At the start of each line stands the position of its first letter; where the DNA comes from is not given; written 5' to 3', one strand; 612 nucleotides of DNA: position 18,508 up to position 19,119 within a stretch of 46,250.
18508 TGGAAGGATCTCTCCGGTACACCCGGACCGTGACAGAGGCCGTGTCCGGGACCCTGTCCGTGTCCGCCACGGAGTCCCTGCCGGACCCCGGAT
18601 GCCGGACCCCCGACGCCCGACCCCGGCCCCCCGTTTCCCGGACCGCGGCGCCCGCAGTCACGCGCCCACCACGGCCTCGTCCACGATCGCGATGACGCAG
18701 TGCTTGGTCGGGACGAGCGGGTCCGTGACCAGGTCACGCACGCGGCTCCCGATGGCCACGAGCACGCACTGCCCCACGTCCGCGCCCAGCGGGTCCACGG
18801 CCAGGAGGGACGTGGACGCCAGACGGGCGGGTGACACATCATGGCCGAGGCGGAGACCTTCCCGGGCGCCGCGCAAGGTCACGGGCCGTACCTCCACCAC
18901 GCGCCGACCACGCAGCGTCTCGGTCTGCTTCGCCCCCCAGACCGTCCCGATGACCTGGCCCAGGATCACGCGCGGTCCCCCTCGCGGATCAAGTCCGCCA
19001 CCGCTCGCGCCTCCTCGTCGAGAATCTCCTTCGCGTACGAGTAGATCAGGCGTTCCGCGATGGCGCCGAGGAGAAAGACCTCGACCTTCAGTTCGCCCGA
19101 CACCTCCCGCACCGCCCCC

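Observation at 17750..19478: Three tandem BMC-vertex (EutN/CcmL) paralogs behind an SRPBCC-like gene, with no shell hexamer, trimer or enzyme core in the window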

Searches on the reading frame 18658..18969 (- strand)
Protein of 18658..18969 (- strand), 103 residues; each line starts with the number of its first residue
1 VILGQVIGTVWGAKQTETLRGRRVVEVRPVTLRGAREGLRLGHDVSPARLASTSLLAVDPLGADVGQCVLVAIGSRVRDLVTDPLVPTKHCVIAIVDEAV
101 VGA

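Call 4: search_protein_families(library=pfam, proteins=[window:18658-18969:-], max_evalue=1)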
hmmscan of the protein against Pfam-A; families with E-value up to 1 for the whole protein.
window:18658-18969:- (103 aa): 1 family
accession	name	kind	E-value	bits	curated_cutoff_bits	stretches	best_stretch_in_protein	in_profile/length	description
PF03319.19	EutN_CcmL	-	7.3e-16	58.9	25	1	1-97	1-83/83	Ethanolamine utilisation protein EutN/carboxysome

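Call 24: search_solved_structures(query=window:18658-18969:-, max_evalue=0.001)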
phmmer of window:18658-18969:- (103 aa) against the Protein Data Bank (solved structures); distinct sequences matched with E-value up to 0.001: 2.
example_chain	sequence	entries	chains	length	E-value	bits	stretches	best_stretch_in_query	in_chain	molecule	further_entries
2hd3_A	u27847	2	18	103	0.0001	25.8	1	55-102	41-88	Ethanolamine utilization protein eutN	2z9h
5v74_A1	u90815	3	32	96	0.00069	23.1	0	1-102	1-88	Ethanolamine utilization protein EutN/carboxysome structural protein Ccml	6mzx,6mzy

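Call 42: find_related_loci(query=A1, collection=genome_contigs, flank=10000)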
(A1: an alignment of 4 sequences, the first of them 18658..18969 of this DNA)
Query A1 (103 aa) in genome_contigs; peptide patterns used: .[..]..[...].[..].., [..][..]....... (x = any residue, [..] = any of these).
599 stretches matched a pattern (row limit reached: there are more); 366 encode a relative of the query (tblastn E <= 1e-3); the best 80 are kept; 80 distinct loci.
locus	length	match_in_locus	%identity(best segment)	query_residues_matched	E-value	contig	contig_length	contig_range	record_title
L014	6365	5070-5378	89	1-103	7e-53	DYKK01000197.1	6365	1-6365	MAG TPA_asm: Anaeromyxobacter dehalogenans isolate SulCav_AS07-7_70_20 SulCav_AS07_7_11239_length_6365_cov_11_031062, wh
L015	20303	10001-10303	69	1-101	4e-36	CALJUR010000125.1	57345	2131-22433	MAG TPA_asm: uncultured Myxococcales bacterium isolate SRR6007444_bin.12_CONCOCT_v1.1_MAG genome assembly, contig: ERZ72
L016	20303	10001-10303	67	1-101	1e-34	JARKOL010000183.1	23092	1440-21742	MAG: Myxococcota bacterium isolate D137_maxbin.042_sub k141_62644, whole genome shotgun sequence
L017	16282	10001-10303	72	1-101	2e-33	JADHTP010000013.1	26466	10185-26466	MAG: Deltaproteobacteria bacterium isolate BS150m-G23 BS-150m-C1532, whole genome shotgun sequence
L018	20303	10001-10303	61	1-101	4e-33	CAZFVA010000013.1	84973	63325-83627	MAG TPA_asm: uncultured Anaeromyxobacteraceae bacterium isolate SRP272421_co1_546 genome assembly, contig: NODE_328_leng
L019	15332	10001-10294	66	1-101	7e-33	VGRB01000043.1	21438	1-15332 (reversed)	MAG: Deltaproteobacteria bacterium isolate K_DeepCast_100m_m1_326 K_DeepCast_100m_m1_326_Ga0194127_10003161, whole genom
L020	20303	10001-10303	60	1-101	1e-31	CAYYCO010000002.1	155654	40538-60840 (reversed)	MAG TPA_asm: uncultured Anaeromyxobacteraceae bacterium isolate SRP220891_co2_374 genome assembly, contig: NODE_78_lengt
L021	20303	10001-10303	65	1-101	6e-31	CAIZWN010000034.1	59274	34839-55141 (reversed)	MAG: uncultured Myxococcales bacterium isolate Loc080925-8-8m_bin-466 genome assembly, contig: bin-466:34/84, whole geno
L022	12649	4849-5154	56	1-102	6e-30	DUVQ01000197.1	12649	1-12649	MAG TPA_asm: Oligoflexales bacterium isolate AS08sgBPME_423 313959_AS08, whole genome shotgun sequence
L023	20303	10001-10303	63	1-101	1e-27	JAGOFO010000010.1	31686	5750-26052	Myxococcota bacterium isolate Go_SlDig_bin_368 Go_SlDig_3798_length_31686_cov_10.079407, whole genome shotgun sequence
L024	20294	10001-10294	44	1-99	1e-19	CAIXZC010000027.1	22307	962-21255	MAG: uncultured Myxococcales bacterium isolate Loclat_bin-20748 genome assembly, contig: bin-20748:027/482, whole genome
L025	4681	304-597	46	1-97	2e-19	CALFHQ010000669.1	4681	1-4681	MAG TPA_asm: uncultured proteobacterium isolate ERR2206789_bin.10_CONCOCT_v1.1_MAG genome assembly, contig: ERZ890810.65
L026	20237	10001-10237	46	1-97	2e-18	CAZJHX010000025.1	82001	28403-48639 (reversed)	MAG TPA_asm: uncultured Myxococcales bacterium isolate binchicken_co141_27 genome assembly, contig: NODE_1045_length_820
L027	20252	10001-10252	38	1-98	2e-12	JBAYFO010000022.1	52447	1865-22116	MAG: Ignavibacteriaceae bacterium isolate SO_2016_GW1_103 scaffold01256_OW334_2016, whole genome shotgun sequence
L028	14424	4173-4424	39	1-98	3e-12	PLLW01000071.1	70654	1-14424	MAG: Ignavibacteriales bacterium isolate fen_1302 73.20120800_E3S.45_contig_8556, whole genome shotgun sequence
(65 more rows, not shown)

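Call 55: search_protein_families(library=pfam, proteins=[L024:11293-11907:+, L024:11909-13288:+, L024:9323-9910:+, L024:6169-8343:+, L024:4395-6395:+, L026:11098-11706:+, L026:11719-13098:+, L026:13115-14500:+, L026:7234-8613:+, L026:5288-7240:+], max_evalue=0.01)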
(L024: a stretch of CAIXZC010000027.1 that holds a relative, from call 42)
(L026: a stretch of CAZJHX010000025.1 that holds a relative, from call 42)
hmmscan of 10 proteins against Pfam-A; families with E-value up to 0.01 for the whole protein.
L024:11293-11907:+ (204 aa): 3 families
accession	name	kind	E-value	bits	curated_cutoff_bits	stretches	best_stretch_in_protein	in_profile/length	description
PF13740.12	ACT_6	-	2.6e-07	30.9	23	1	115-166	3-54/76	ACT domain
PF01842.31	ACT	-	0.00012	22.3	27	1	123-165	9-53/66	ACT domain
PF13291.12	ACT_4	-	0.00097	20.2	27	1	119-163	11-57/80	ACT domain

L024:11909-13288:+ (459 aa): 1 family
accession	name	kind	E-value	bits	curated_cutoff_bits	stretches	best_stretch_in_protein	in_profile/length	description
PF05167.17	DUF711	-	6.8e-169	562.4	25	1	13-429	1-412/413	Uncharacterised ACR (DUF711)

L024:9323-9910:+ (195 aa): 0 families

L024:6169-8343:+ (724 aa): 2 families
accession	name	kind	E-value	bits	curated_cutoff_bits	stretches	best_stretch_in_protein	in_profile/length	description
PF00089.32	Trypsin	-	4.9e-26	92.4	20.6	1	136-351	11-220/220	Trypsin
PF13365.12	Trypsin_2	-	8.3e-11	43.2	27.6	1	156-315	1-139/144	Trypsin-like peptidase domain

L024:4395-6395:+ (666 aa): 3 families
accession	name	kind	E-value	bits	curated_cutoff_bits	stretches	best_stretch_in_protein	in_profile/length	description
PF00089.32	Trypsin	-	4.8e-25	89.1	20.6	1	67-275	15-220/220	Trypsin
PF13365.12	Trypsin_2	-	3.2e-08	34.9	27.6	1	80-246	1-144/144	Trypsin-like peptidase domain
PF11617.13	Cu-binding_MopE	-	2.9e-07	31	27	1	569-598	1-30/30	Putative metal-binding motif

L026:11098-11706:+ (202 aa): 4 families
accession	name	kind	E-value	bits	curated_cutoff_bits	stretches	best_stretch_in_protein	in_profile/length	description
PF13740.12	ACT_6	-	1.5e-10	41.3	23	1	114-163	4-53/76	ACT domain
PF13291.12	ACT_4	-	6.9e-06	27.1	27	1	113-165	7-61/80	ACT domain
PF01842.31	ACT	-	1.2e-05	25.5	27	1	114-165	2-56/66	ACT domain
PF02817.22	E3_binding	-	0.004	17.8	23.7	0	26-43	2-19/36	e3 binding domain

L026:11719-13098:+ (459 aa): 1 family
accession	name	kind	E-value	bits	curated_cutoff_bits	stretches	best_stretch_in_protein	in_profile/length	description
PF05167.17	DUF711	-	1e-173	578.3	25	1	13-429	1-412/413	Uncharacterised ACR (DUF711)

L026:13115-14500:+ (461 aa): 2 families
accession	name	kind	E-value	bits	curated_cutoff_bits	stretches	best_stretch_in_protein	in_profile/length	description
PF00206.25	Lyase_1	-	3.2e-104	349.1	27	1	11-341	1-312/312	Lyase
PF10415.14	FumaraseC_C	-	8.3e-20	71.4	32.5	1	408-457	2-51/54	Fumarase C C-terminus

L026:7234-8613:+ (459 aa): 0 families

L026:5288-7240:+ (650 aa): 0 families

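Call 80: search_protein_families(library=ncbifam, proteins=[window:18658-18969:-, L026:11098-11706:+, L026:10781-11101:+], max_evalue=0.01)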
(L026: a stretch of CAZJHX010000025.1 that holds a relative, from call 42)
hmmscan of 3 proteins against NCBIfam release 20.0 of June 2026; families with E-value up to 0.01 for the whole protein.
window:18658-18969:- (103 aa): 3 families
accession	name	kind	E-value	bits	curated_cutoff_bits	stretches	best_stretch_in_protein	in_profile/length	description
NF011992.0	PRK15448.1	equivalog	1.6e-06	28.1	118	1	55-102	41-88/95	ethanolamine utilization microcompartment protein EutN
NF053795.1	beta_CO2some_L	equivalog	1.7e-06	28.4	125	1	1-100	1-86/99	beta-carboxysome shell vertex protein CcmL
TIGR02704.1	carboxysome_B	equivalog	0.00015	22.2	88.9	1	55-98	35-78/80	carboxysome peptide B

L026:11098-11706:+ (202 aa): 4 families
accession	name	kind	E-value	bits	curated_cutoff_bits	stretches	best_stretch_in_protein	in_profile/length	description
NF001220.0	PRK00194.1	equivalog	5.2e-16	58.8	74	1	111-202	2-90/90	ACT domain-containing protein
NF008612.0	PRK11589.1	equivalog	7.1e-05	22.3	267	1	114-157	10-53/189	glycine cleavage system transcriptional repressor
TIGR02536.1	eut_hyp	hypoth_equivalog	0.00047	19.8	152.6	1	2-42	162-204/207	TIGR02536 family ethanolamine utilization protein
NF003361.0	PRK04435.1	equivalog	0.0055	16.5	131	1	111-165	69-124/148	ACT domain-containing protein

L026:10781-11101:+ (106 aa): 2 families
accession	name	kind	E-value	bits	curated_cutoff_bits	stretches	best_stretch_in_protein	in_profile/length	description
NF053795.1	beta_CO2some_L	equivalog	1.6e-12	47.7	125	1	1-105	1-87/99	beta-carboxysome shell vertex protein CcmL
NF011992.0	PRK15448.1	equivalog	0.00039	20.5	118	1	5-103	5-85/95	ethanolamine utilization microcompartment protein EutN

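Call 81: search_protein_families(library=padloc, proteins=[window:18658-18969:-], max_evalue=0.01)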
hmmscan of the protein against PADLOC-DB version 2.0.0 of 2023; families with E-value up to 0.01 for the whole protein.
window:18658-18969:- (103 aa): 0 families
